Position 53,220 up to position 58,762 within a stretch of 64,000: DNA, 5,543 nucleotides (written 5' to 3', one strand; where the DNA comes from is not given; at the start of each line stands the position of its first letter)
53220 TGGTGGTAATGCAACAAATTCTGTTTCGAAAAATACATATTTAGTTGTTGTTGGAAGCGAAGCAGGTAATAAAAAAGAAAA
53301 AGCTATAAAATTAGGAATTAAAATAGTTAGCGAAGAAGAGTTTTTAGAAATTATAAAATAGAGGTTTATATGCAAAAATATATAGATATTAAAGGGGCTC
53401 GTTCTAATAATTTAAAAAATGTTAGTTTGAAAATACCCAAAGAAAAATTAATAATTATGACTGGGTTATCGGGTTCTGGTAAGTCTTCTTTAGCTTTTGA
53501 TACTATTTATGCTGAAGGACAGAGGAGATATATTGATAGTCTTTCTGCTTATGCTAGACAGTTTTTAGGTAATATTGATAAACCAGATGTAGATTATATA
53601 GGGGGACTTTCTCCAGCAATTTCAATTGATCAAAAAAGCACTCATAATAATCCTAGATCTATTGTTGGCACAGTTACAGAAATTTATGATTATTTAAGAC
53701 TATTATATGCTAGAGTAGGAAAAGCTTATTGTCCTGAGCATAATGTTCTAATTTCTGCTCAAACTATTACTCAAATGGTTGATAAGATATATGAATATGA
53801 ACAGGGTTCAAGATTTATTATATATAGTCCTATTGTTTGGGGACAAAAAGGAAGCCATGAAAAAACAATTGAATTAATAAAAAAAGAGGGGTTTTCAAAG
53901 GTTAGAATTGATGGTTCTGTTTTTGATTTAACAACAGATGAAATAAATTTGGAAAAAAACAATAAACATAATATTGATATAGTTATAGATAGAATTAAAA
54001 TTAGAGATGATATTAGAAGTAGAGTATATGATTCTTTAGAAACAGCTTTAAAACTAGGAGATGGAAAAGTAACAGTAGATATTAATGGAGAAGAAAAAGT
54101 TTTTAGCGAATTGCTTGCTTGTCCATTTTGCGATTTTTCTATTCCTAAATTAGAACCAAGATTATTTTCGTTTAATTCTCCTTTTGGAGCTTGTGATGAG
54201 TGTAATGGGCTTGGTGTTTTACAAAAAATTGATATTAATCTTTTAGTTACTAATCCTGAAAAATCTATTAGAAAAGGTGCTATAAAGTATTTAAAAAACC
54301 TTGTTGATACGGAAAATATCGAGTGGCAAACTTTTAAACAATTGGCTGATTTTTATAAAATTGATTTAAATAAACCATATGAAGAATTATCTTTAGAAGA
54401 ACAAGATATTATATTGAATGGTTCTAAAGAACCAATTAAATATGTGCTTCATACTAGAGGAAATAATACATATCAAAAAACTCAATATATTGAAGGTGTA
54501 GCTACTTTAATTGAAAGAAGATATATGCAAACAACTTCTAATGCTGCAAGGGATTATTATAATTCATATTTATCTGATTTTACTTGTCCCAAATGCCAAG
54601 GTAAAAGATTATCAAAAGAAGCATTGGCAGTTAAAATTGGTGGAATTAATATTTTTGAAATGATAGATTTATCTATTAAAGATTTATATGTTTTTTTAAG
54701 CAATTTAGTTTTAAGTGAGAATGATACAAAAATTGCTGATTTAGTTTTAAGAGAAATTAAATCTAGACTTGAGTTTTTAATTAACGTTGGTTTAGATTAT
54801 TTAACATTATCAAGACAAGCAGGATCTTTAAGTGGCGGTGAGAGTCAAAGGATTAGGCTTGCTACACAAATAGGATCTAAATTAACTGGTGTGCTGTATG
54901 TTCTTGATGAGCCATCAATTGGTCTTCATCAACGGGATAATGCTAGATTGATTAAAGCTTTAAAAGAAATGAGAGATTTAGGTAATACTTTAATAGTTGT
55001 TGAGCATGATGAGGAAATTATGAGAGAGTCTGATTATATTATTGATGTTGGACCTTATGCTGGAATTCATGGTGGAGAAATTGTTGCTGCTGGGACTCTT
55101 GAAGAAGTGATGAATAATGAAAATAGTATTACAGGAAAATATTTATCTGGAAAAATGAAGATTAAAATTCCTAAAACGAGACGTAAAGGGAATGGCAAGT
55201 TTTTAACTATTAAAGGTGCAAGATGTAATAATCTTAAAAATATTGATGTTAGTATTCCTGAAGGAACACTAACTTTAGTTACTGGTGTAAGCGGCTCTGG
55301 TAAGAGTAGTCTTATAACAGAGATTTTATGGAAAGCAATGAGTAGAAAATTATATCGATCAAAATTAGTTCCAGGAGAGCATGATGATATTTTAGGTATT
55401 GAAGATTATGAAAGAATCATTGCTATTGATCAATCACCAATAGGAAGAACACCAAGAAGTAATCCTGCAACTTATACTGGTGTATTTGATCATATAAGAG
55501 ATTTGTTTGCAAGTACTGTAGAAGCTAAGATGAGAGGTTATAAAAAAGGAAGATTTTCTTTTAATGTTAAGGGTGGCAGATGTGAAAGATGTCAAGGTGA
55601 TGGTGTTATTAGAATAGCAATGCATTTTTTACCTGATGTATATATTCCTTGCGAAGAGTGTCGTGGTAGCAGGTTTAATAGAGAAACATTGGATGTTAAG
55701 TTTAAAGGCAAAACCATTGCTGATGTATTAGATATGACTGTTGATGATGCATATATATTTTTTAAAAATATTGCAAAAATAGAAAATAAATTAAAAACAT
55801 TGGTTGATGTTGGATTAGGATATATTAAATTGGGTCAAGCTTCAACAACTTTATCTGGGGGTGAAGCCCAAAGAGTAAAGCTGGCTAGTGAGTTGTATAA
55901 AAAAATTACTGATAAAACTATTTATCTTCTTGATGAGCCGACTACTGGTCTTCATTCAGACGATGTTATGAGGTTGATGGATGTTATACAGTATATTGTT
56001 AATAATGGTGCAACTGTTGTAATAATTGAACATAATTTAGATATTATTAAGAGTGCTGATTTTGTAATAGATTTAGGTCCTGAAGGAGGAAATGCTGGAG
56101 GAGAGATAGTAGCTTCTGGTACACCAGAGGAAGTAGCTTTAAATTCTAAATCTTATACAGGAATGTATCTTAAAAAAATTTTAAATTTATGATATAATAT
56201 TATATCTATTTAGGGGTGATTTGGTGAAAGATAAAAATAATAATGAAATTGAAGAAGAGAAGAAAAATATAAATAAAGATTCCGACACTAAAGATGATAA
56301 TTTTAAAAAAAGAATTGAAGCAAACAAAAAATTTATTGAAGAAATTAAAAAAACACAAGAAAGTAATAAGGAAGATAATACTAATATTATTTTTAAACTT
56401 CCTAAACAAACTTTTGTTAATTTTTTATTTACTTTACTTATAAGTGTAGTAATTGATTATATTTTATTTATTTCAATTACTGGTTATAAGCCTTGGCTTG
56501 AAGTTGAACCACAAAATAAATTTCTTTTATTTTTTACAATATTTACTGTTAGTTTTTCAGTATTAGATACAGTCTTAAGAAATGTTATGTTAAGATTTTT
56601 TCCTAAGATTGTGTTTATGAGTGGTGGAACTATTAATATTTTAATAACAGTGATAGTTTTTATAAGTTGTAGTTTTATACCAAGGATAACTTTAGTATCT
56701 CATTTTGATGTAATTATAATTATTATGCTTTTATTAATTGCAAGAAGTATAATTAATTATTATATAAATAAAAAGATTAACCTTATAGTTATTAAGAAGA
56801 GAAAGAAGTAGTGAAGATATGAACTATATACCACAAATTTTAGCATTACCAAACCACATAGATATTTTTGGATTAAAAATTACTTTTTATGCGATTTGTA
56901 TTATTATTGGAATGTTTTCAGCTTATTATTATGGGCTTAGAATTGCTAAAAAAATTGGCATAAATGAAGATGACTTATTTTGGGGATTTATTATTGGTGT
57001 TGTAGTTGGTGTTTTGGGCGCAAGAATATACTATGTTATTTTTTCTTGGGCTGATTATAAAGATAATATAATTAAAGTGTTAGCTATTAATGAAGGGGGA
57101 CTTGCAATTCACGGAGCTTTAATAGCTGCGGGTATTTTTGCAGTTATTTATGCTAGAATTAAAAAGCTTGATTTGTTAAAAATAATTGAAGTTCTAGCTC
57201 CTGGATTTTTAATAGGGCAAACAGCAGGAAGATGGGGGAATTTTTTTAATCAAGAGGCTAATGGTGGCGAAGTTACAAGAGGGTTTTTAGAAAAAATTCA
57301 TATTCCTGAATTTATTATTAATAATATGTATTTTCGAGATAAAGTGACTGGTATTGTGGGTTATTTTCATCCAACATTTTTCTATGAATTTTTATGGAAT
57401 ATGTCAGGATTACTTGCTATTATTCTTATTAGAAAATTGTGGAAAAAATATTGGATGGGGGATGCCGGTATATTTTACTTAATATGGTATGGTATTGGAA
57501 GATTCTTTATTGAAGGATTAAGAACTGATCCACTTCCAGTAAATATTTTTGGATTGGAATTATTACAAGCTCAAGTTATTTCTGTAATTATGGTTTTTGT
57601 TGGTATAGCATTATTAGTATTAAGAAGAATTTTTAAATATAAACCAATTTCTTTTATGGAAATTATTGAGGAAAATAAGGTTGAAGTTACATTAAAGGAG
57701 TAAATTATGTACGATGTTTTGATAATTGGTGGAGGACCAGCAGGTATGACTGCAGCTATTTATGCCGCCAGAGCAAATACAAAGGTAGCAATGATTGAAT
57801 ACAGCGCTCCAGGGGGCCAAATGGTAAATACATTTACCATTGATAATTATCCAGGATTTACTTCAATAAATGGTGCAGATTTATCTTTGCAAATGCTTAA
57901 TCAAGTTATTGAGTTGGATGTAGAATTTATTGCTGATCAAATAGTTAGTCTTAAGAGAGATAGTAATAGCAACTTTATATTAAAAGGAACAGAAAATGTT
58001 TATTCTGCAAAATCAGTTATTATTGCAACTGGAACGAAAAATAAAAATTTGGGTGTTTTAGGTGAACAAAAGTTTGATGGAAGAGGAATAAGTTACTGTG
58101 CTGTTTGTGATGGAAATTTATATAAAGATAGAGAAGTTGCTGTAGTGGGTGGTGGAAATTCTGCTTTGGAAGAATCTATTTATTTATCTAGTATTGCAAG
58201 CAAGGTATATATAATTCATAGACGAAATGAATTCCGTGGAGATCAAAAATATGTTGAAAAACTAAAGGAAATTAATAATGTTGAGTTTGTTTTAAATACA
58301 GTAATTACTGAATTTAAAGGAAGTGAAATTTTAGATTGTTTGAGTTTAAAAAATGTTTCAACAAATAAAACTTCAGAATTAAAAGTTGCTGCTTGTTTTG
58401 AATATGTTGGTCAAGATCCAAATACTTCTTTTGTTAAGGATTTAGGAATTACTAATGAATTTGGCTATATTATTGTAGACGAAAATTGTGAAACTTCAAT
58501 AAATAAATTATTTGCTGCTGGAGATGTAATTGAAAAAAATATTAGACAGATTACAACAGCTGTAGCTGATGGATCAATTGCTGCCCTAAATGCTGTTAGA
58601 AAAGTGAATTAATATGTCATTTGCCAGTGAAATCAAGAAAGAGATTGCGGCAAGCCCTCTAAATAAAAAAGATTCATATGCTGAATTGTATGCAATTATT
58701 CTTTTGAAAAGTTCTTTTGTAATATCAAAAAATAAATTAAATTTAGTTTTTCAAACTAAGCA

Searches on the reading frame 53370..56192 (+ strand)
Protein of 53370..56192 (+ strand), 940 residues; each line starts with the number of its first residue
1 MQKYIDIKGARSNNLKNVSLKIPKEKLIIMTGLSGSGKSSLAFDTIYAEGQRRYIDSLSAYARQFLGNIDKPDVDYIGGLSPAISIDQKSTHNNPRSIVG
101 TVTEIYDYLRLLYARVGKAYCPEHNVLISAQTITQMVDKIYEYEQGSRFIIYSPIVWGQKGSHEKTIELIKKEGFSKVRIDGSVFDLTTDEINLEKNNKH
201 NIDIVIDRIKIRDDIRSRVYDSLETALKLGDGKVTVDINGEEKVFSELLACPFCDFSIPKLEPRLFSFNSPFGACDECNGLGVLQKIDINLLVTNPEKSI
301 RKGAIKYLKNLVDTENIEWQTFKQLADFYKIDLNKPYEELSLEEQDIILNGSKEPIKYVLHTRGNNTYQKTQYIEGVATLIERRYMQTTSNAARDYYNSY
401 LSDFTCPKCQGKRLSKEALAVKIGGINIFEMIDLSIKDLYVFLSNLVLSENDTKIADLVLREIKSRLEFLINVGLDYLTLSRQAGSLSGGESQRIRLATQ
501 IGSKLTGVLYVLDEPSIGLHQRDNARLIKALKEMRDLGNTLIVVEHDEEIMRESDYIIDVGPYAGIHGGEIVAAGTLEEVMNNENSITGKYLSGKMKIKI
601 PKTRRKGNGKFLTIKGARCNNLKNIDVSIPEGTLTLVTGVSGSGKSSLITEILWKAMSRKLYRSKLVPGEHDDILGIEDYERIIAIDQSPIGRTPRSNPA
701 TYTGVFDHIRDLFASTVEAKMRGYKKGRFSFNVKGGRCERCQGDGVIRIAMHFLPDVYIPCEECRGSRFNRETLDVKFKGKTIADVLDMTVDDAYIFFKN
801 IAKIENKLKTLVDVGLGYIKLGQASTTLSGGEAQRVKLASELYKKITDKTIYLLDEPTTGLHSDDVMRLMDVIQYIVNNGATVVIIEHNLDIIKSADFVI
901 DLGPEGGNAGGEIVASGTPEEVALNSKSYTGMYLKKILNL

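Call 33: search_protein_families(library=pfam, proteins=[window:53370-56192:+], max_evalue=0.00001)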
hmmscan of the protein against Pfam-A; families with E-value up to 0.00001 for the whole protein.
window:53370-56192:+ (940 aa): 9 families
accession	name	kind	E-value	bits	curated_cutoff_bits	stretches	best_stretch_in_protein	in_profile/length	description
PF17760.6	UvrA_inter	-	6.8e-37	126.1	23.3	1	131-239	1-108/109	UvrA interaction domain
PF17755.6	UvrA_DNA-bind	-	3e-28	98.8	23.2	1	288-398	1-109/110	UvrA DNA-binding domain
PF00005.33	ABC_tran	-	2.5e-20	73.9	25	0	794-859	79-137/137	ABC transporter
PF02463.25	SMC_N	-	1.7e-12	47.7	40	0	623-900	11-209/220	RecF/RecN/SMC N terminal domain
PF13555.12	AAA_29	-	1.7e-06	28.1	27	0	629-649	19-39/61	P-loop containing region of AAA domain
PF13191.12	AAA_16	-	5.2e-06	27.5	32.6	0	627-655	19-47/167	AAA ATPase domain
PF20703.3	nSTAND1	-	5.7e-06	26.6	27.1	0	632-650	33-51/379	Novel STAND NTPase 1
PF13304.12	AAA_21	-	6.4e-06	26.9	27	0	834-885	243-295/304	AAA domain, putative AbiEii toxin, Type IV TA system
PF13175.12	AAA_15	-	8.6e-06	26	32.1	0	842-887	322-367/374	AAA ATPase domain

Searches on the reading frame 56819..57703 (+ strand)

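Call 62: search_protein_families(library=pfam, proteins=[window:56819-57703:+], max_evalue=0.00001)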
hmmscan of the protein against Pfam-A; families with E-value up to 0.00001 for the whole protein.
window:56819-57703:+ (294 aa): 1 family
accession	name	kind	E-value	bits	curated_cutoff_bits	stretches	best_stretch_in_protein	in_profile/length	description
PF01790.23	LGT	-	7.5e-58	196.1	24.9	1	13-267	3-239/240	Prolipoprotein diacylglyceryl transferase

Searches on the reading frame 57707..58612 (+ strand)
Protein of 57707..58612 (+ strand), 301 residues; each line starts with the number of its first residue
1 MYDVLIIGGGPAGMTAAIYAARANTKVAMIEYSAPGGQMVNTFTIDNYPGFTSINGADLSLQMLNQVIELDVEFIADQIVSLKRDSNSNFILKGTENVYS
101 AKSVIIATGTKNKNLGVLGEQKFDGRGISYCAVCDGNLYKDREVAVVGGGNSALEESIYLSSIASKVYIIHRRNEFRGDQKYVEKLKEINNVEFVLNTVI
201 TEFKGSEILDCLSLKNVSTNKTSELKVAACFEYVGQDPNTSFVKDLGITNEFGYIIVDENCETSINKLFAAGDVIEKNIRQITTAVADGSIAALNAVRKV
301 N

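Call 62: search_protein_families(library=pfam, proteins=[window:57707-58612:+], max_evalue=0.00001)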
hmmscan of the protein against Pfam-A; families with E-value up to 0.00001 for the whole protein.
window:57707-58612:+ (301 aa): 9 families
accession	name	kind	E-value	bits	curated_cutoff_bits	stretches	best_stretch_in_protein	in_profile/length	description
PF07992.20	Pyr_redox_2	-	4.2e-55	187.7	26.1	1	2-289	1-291/291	Pyridine nucleotide-disulphide oxidoreductase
PF13738.12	Pyr_redox_3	-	1.3e-21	77.6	30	1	77-272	102-305/305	Pyridine nucleotide-disulphide oxidoreductase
PF00070.33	Pyr_redox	-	2.1e-16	60.6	22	1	144-207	2-70/82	Pyridine nucleotide-disulphide oxidoreductase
PF01134.28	GIDA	-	1.9e-11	44.1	22.1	0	3-56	1-46/391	Glucose inhibited division protein A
PF03486.20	HI0933_like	-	2.4e-10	40.7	50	1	3-34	2-33/244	HI0933-like protein Rossmann domain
PF00890.30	FAD_binding_2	-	2.2e-09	37.4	20.4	1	3-38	1-37/414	FAD binding domain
PF12831.13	FAD_oxidored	-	3e-09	37.1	27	1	3-42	1-41/416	FAD dependent oxidoreductase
PF01266.30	DAO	-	8.7e-09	35.8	27.9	0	3-37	1-37/353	FAD dependent oxidoreductase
PF01946.23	Thi4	-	2.5e-08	33.9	26.2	0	3-38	19-56/235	Thi4 family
